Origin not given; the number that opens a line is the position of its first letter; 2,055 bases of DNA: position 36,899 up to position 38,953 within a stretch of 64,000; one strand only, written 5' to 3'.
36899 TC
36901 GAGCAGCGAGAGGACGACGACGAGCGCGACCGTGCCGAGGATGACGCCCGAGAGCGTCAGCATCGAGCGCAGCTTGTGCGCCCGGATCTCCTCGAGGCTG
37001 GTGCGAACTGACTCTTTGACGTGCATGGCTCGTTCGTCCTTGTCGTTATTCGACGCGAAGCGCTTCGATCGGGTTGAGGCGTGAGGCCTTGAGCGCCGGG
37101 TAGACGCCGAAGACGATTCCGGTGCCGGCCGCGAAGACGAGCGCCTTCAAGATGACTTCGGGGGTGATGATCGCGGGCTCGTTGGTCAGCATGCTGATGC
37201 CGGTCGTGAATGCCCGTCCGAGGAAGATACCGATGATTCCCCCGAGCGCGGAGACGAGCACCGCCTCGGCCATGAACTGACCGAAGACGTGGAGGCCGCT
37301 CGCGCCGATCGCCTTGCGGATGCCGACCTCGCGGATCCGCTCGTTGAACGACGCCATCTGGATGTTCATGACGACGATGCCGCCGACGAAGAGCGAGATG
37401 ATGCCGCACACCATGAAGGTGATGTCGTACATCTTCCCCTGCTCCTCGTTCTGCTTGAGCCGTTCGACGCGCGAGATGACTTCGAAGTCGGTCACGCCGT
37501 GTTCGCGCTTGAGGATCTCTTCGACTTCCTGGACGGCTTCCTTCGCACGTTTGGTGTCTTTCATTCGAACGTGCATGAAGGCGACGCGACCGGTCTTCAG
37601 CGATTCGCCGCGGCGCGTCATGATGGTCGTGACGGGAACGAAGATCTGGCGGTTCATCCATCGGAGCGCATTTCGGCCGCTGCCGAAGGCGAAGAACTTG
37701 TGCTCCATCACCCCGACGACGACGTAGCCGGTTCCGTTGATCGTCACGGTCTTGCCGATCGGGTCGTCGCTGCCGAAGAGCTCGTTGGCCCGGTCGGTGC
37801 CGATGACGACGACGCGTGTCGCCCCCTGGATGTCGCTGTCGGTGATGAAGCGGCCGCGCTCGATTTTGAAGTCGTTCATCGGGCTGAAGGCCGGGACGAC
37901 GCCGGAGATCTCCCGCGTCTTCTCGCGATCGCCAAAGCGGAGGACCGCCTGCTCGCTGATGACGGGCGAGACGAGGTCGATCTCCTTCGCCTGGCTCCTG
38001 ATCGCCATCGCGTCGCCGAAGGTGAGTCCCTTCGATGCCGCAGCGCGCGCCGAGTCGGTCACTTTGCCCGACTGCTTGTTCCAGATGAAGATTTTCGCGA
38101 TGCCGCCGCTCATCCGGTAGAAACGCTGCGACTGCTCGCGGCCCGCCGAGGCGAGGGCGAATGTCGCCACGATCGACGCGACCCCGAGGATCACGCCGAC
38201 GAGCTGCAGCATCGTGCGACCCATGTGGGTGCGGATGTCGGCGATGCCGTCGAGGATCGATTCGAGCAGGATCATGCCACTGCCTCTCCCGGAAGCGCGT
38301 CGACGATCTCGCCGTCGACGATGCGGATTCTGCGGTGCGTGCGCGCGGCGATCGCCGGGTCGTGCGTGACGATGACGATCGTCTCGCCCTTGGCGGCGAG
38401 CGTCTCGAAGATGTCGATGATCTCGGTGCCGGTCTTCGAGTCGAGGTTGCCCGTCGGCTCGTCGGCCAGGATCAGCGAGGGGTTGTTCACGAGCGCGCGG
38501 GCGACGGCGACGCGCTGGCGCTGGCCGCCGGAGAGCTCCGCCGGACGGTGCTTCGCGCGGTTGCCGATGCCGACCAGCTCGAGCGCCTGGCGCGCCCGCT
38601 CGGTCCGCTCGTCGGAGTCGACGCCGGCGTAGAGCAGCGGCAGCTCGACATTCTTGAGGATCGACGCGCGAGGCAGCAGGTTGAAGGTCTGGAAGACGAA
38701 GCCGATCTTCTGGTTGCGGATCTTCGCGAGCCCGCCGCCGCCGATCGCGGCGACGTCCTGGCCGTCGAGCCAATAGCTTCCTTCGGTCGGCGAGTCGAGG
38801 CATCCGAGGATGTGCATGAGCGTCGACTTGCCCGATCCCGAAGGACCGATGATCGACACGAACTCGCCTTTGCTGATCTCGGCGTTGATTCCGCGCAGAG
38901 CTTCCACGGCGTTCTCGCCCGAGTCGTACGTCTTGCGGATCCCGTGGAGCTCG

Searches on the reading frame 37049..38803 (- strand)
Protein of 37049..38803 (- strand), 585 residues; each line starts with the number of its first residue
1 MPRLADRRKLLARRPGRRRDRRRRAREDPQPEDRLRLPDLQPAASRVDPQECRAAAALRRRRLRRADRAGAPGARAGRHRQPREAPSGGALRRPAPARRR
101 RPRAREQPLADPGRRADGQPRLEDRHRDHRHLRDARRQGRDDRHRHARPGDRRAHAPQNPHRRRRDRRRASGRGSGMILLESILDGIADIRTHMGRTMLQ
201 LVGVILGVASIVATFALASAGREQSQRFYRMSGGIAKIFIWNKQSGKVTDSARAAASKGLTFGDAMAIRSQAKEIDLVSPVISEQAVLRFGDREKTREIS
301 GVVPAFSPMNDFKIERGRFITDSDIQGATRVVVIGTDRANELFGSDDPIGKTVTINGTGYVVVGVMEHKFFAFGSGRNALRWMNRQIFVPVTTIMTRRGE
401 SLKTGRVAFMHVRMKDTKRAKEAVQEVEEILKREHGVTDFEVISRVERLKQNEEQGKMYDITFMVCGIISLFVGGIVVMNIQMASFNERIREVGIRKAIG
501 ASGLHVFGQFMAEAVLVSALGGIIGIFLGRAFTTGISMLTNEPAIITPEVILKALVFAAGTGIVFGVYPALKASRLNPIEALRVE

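Call 54: search_protein_families(library=pfam, proteins=[window:37049-38803:-], max_evalue=0.001)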
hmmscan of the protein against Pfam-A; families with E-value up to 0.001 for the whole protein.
window:37049-38803:- (585 aa): 2 families
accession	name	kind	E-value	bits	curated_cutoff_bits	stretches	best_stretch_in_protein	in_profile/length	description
PF12704.14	MacB_PCD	-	8.4e-34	118.1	27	1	197-429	1-206/207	MacB-like periplasmic core domain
PF02687.27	FtsX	-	1.2e-18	67.7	25.5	1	466-578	3-120/120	FtsX-like permease C-terminal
